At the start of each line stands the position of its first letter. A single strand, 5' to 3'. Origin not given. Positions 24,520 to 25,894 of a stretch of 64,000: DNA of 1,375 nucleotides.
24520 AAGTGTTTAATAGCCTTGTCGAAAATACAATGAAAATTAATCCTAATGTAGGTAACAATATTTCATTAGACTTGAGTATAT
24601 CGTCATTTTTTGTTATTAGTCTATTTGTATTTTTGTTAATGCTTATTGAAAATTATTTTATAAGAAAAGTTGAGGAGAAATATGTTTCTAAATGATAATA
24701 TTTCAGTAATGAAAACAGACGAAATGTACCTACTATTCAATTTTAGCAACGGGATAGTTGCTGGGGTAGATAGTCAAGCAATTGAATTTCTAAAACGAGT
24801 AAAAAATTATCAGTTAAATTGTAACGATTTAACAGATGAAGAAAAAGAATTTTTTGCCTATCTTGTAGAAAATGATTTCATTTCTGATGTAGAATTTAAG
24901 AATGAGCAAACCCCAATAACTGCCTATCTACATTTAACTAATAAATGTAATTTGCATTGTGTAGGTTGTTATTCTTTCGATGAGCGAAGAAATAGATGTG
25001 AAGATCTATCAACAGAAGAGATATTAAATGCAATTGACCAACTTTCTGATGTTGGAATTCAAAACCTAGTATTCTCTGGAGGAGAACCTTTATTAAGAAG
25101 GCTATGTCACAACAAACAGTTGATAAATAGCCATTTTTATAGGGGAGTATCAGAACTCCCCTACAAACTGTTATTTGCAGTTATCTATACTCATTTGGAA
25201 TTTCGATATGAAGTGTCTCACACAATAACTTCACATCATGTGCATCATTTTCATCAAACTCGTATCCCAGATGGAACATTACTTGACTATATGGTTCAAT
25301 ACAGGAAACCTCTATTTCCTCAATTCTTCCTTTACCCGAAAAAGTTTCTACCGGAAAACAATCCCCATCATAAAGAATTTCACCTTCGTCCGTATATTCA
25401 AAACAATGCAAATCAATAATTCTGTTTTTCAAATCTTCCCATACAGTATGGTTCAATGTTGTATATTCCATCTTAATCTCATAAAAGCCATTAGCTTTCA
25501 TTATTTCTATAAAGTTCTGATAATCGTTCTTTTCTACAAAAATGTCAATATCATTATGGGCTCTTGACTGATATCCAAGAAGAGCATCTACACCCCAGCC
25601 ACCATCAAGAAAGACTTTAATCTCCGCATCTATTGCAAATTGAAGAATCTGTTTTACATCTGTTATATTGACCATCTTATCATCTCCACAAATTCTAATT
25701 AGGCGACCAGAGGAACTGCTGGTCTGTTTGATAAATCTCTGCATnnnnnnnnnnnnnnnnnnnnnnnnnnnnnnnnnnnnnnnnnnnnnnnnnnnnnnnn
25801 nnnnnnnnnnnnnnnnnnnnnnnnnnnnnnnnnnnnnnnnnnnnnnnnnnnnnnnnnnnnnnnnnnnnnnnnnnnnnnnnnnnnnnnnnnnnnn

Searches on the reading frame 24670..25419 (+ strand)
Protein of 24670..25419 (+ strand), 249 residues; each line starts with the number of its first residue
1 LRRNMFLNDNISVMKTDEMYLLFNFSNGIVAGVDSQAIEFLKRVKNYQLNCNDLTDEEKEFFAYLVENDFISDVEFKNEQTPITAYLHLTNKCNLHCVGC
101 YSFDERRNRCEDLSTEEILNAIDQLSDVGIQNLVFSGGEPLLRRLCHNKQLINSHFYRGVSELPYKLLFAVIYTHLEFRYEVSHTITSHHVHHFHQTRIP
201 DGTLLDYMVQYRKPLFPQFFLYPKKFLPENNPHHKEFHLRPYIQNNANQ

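Call 12: search_protein_families(library=pfam, proteins=[window:24670-25419:+], max_evalue=0.01)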
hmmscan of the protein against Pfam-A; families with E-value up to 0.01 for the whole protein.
window:24670-25419:+ (249 aa): 2 families
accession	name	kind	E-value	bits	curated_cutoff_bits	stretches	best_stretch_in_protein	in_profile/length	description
PF04055.27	Radical_SAM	-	5.7e-10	40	29.5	1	89-144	3-60/166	Radical SAM superfamily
PF13353.11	Fer4_12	-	1e-08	36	22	1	89-148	11-66/137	4Fe-4S single cluster domain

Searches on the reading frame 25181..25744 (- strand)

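Call 61: search_protein_families(library=pfam, proteins=[window:25181-25744:-], max_evalue=0.01)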
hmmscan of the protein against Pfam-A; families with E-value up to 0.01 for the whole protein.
window:25181-25744:- (187 aa): 2 families
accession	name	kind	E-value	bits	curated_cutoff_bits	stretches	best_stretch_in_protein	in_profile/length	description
PF10706.15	Aminoglyc_resit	-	2.4e-24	86.6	21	1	30-173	2-148/149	Aminoglycoside-2''-adenylyltransferase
PF14907.12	NTP_transf_5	-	1.1e-05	25.6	31.2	1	57-113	88-142/249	Uncharacterised nucleotidyltransferase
